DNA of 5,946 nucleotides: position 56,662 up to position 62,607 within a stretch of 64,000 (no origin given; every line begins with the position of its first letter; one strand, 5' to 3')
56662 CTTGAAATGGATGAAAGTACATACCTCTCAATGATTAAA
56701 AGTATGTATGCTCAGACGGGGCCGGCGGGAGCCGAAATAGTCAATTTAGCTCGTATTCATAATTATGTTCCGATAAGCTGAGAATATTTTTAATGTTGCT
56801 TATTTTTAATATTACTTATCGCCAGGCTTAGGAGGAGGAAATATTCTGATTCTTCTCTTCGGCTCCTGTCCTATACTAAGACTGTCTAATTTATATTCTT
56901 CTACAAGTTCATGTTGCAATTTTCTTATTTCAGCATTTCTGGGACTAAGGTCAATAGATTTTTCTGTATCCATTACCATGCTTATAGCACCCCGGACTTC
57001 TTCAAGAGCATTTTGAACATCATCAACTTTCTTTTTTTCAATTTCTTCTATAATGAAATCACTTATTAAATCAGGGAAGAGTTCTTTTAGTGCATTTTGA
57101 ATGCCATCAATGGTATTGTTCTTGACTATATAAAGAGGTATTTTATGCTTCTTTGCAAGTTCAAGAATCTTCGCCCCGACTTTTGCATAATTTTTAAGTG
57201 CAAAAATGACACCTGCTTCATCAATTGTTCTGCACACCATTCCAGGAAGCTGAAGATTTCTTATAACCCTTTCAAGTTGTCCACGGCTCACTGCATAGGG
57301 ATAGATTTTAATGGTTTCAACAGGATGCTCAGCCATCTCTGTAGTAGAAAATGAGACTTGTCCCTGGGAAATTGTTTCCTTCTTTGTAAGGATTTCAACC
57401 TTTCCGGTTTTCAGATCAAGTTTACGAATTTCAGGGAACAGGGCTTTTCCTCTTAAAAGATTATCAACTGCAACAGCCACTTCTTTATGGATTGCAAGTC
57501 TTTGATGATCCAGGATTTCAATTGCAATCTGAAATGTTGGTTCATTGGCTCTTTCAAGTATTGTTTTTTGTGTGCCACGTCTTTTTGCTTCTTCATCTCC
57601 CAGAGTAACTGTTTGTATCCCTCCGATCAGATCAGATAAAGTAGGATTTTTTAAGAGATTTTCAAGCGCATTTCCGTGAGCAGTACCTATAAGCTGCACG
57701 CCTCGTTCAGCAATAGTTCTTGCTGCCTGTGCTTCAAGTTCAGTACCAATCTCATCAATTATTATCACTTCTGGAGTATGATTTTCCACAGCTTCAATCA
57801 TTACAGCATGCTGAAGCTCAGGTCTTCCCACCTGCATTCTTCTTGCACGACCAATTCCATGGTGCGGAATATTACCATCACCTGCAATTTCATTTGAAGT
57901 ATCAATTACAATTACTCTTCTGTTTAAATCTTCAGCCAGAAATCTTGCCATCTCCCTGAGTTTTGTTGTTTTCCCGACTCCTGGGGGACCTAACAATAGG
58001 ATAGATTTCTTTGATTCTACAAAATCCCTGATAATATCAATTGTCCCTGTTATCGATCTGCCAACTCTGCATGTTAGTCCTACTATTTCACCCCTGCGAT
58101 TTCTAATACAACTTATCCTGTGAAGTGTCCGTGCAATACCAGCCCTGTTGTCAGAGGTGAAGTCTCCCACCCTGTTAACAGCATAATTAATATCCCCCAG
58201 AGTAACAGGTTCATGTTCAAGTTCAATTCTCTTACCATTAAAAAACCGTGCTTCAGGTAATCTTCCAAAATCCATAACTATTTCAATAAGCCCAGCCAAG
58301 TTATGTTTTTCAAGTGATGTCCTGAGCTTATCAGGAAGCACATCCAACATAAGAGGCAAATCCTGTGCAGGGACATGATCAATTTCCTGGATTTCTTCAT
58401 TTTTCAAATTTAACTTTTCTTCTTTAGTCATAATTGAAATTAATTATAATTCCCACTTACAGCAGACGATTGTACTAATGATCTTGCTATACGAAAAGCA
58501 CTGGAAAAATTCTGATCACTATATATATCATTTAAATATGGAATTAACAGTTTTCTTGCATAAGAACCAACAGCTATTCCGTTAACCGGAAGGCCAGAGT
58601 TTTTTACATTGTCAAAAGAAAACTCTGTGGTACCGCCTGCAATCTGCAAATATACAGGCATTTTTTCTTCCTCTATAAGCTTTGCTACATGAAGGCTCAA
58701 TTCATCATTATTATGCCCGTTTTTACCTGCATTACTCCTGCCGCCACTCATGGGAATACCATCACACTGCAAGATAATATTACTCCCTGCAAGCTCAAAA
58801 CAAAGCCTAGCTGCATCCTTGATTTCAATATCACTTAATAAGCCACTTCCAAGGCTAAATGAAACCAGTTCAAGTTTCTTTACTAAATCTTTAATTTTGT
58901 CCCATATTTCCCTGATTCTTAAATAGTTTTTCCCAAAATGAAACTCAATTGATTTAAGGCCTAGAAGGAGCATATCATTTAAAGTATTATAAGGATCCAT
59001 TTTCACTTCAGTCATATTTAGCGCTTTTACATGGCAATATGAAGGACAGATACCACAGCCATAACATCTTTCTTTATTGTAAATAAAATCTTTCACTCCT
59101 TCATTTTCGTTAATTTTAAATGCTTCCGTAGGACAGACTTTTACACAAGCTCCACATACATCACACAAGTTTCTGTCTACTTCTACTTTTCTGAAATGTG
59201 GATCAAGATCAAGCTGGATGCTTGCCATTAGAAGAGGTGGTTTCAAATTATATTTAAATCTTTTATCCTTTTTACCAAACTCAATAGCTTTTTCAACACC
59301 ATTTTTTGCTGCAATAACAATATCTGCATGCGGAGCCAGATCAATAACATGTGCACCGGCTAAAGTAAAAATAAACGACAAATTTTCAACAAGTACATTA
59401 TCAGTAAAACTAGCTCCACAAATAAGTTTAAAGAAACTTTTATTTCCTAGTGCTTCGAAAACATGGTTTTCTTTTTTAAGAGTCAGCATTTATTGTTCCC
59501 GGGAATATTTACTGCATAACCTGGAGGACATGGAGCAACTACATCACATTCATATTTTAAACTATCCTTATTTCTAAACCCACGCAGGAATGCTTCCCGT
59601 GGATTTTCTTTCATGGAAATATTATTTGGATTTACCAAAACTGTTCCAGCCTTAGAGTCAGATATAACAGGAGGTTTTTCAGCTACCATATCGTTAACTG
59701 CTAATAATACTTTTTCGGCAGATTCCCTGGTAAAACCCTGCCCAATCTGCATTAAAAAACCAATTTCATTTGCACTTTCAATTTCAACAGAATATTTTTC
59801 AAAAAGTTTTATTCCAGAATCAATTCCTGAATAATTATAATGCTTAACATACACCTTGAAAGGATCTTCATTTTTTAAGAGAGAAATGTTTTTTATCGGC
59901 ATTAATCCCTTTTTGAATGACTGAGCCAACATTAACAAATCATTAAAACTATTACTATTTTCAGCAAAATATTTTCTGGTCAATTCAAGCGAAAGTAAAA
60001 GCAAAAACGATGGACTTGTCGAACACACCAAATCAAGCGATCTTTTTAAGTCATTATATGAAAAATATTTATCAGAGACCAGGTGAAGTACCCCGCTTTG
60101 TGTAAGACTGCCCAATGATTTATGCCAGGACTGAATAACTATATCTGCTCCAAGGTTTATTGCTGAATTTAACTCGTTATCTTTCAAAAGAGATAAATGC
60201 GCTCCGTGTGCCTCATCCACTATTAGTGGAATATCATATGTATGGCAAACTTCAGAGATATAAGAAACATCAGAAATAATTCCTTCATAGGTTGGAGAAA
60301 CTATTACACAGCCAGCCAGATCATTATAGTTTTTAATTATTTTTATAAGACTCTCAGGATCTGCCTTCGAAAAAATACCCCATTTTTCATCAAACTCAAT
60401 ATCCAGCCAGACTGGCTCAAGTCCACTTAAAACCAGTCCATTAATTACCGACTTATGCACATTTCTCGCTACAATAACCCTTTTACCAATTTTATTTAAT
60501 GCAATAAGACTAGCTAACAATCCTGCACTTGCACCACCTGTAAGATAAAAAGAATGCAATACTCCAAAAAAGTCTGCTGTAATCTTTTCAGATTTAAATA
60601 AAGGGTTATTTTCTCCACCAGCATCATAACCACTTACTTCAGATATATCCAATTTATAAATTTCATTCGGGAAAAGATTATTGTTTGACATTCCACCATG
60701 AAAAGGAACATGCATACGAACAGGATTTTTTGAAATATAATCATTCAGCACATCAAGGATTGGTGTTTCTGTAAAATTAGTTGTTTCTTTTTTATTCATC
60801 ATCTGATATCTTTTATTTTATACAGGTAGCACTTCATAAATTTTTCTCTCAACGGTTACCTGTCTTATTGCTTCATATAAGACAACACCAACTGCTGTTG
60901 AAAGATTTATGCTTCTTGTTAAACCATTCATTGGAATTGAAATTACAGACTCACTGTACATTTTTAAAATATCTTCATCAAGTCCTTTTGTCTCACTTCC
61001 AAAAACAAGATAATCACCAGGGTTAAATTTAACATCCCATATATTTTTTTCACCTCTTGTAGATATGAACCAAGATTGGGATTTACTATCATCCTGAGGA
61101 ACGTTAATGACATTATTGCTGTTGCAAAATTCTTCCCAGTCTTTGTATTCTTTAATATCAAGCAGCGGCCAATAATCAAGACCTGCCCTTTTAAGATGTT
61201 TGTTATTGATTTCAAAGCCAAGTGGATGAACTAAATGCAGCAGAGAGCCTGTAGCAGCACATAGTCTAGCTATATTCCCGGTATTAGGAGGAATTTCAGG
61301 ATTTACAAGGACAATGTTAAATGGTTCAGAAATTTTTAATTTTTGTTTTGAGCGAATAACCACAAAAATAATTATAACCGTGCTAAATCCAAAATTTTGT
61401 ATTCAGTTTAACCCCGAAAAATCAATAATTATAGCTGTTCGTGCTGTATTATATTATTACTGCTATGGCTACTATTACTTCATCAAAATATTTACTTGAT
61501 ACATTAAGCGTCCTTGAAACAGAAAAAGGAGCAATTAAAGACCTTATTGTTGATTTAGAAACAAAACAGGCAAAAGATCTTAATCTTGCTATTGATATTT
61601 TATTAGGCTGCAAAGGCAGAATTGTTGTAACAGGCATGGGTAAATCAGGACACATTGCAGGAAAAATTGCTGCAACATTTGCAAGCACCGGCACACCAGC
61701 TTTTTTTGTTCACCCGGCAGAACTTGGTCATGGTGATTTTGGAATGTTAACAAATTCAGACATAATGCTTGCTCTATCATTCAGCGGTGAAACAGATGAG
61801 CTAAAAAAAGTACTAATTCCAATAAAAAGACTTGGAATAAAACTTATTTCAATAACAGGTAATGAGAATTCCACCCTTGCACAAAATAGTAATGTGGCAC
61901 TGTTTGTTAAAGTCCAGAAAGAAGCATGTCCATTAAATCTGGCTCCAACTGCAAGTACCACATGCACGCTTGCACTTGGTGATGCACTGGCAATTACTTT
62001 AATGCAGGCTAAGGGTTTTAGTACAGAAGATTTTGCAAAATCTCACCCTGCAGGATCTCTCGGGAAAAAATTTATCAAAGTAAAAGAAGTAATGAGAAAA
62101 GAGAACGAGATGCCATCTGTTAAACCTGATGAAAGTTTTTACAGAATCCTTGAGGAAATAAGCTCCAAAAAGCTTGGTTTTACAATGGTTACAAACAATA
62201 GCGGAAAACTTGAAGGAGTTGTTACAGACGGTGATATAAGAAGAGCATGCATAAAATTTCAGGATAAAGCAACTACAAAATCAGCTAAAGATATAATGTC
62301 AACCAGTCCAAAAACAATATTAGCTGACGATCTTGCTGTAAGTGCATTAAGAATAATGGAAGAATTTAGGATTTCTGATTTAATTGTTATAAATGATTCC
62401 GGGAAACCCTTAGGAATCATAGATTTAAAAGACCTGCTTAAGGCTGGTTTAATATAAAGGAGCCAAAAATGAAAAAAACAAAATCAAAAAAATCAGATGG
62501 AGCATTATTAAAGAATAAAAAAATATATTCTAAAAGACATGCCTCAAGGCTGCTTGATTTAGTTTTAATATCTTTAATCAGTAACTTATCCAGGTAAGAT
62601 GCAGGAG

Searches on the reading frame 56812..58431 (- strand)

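Call 78: search_protein_families(library=pfam, proteins=[window:56812-58431:-], max_evalue=0.01)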
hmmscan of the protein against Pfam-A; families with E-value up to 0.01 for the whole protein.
window:56812-58431:- (539 aa): 22 families
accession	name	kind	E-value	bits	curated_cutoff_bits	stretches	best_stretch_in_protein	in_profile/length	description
PF25516.1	PTPase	-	3.9e-24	84.8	27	1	375-452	2-79/79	Phosphotyrosine protein phosphatase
PF19568.5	Spore_III_AA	-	2.4e-13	50.3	27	1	121-270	121-276/306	Sporulation stage III, protein AA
PF01424.28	R3H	-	1e-10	41.9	26.8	1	486-532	14-60/60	R3H domain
PF00004.35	AAA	-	1.6e-07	32.2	21.2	1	144-233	1-71/131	ATPase family associated with various cellular activities (AAA)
PF13401.12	AAA_22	-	3.6e-06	27.7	27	1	140-232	4-96/130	AAA domain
PF07728.20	AAA_5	-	8.8e-06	26.2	22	1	144-229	2-76/139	AAA domain (dynein-related subfamily)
PF03266.21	NTPase_1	-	2.1e-05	24.9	23.9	0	205-253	75-134/168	NTPase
PF07724.20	AAA_2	-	2.7e-05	24.7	27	1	141-228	3-84/166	AAA domain (Cdc48 subfamily)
PF13604.12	AAA_30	-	3.3e-05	24.1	27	1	133-239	9-108/191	AAA domain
PF13479.12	AAA_24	-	6e-05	23.4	27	1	141-233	2-78/195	AAA domain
PF00437.27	T2SSE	-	0.00019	20.7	24.9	1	137-256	138-248/370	Type II/IV secretion system protein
PF13191.12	AAA_16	-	0.00034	21.6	32.6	1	141-175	24-55/167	AAA ATPase domain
PF20720.3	nSTAND3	-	0.00036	20.7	27.2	1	132-181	8-56/155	Novel STAND NTPase 3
PF13481.12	AAA_25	-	0.0005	20.2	27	0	132-168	24-60/195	AAA domain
PF25199.1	nSTAND_NTPase5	-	0.00056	20.2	34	1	138-182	38-82/145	Novel STAND NTPase 5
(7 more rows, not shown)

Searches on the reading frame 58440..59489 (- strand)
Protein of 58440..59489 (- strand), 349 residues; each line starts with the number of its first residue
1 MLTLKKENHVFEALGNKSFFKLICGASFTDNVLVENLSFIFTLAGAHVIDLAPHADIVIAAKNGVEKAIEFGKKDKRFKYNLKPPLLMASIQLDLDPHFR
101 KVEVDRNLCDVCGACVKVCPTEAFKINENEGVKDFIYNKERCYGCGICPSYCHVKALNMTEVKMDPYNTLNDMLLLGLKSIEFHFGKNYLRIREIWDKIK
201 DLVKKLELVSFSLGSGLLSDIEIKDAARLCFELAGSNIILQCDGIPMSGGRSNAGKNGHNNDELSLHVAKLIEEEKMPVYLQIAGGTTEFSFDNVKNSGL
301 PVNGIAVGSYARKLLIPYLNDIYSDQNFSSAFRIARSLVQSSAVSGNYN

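Call 78: search_protein_families(library=pfam, proteins=[window:58440-59489:-], max_evalue=0.01)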
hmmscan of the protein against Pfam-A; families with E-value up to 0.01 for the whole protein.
window:58440-59489:- (349 aa): 12 families
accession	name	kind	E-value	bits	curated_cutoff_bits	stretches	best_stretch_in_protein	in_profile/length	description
PF12617.14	LdpA_C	-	4.7e-17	62.6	22.2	1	179-328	8-160/184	Light dependent period A C-terminal domain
PF00037.32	Fer4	-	1.3e-08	34.7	21.1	1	102-124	1-23/24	4Fe-4S binding domain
PF12838.12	Fer4_7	-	2.1e-08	34.9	27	1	109-156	2-52/52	4Fe-4S dicluster domain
PF12837.12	Fer4_6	-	1.7e-07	31.3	25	1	101-124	1-24/24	4Fe-4S binding domain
PF14697.11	Fer4_21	-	2.3e-06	28.1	35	1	104-159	3-59/59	4Fe-4S dicluster domain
PF13183.11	Fer4_8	-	3.1e-06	28.1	27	0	103-121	48-66/68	4Fe-4S dicluster domain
PF25160.1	LdpA_Fe-S-bd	-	9.9e-06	25.7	27.6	1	114-160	8-46/49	LdpA Fe-S cluster-binding domain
PF12797.12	Fer4_2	-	1e-05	25.6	24.5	1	101-121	2-22/22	4Fe-4S binding domain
PF13187.11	Fer4_9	-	1.2e-05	25.6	27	1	109-156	2-51/52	4Fe-4S dicluster domain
PF13237.11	Fer4_10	-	2.5e-05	24.5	25.5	1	102-152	2-52/53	4Fe-4S dicluster domain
PF13484.11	Fer4_16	-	5.6e-05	24.3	30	1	109-127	2-20/66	4Fe-4S double cluster binding domain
PF13459.11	Fer4_15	-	0.0025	18.9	22.4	1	102-129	1-27/66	4Fe-4S single cluster domain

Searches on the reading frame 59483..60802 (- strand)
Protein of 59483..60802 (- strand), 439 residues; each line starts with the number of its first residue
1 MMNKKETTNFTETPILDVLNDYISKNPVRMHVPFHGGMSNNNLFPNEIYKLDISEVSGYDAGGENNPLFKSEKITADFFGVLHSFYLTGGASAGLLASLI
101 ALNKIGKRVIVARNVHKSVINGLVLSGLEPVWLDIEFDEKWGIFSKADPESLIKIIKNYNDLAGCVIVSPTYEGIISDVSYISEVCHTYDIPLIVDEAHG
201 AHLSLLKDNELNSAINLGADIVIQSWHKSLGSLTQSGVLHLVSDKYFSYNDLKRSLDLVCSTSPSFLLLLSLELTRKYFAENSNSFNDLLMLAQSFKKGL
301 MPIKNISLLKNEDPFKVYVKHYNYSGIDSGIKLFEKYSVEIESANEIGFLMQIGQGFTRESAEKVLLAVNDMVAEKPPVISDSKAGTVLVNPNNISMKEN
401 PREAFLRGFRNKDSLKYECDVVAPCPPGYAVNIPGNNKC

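Call 78: search_protein_families(library=pfam, proteins=[window:59483-60802:-], max_evalue=0.01)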
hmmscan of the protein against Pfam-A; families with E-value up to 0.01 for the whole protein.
window:59483-60802:- (439 aa): 8 families
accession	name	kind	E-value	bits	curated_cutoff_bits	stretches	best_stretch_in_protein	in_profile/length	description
PF01276.26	OKR_DC_1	-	3e-40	138.7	27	1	13-317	1-331/417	Orn/Lys/Arg decarboxylase, major domain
PF05889.19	SepSecS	-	7.3e-10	38.6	21.1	1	99-273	94-266/389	O-phosphoseryl-tRNA(Sec) selenium transferase, SepSecS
PF01041.23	DegT_DnrJ_EryC1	-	3.6e-08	33.5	19.8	1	72-201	30-150/360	DegT/DnrJ/EryC1/StrS aminotransferase family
PF01053.26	Cys_Met_Meta_PP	-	0.00099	18.2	27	1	87-231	73-201/381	Cys/Met metabolism PLP-dependent enzyme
PF02007.24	MtrH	-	0.0011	18.6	22.8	1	137-200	37-101/299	Tetrahydromethanopterin S-methyltransferase MtrH subunit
PF00155.27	Aminotran_1_2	-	0.0013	18.5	19.7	1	84-231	68-222/361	Aminotransferase class I and II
PF01212.27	Beta_elim_lyase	-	0.0018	18.1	27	1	58-201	24-173/288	Beta-eliminating lyase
PF02347.22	GDC-P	-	0.0069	15.7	26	1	88-224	135-254/429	Glycine cleavage system P-protein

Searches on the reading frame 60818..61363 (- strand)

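Call 78: search_protein_families(library=pfam, proteins=[window:60818-61363:-], max_evalue=0.01)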
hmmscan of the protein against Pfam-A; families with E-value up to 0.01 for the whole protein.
window:60818-61363:- (181 aa): 1 family
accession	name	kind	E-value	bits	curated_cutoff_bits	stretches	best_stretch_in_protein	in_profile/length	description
PF00588.24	SpoU_methylase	-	1.4e-31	109.9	29.7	1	15-163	2-142/142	SpoU rRNA Methylase family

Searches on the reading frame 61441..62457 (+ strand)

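Call 78: search_protein_families(library=pfam, proteins=[window:61441-62457:+], max_evalue=0.01)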
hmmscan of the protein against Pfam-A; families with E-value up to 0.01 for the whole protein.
window:61441-62457:+ (338 aa): 3 families
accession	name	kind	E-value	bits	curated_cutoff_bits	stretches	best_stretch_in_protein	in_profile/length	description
PF01380.27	SIS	-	7.7e-28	97.4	25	1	55-185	2-130/131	SIS domain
PF00571.33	CBS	-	1.4e-21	77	24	2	282-335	1-54/57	CBS domain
PF13580.11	SIS_2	-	0.0036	17.8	27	0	104-140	102-138/138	SIS domain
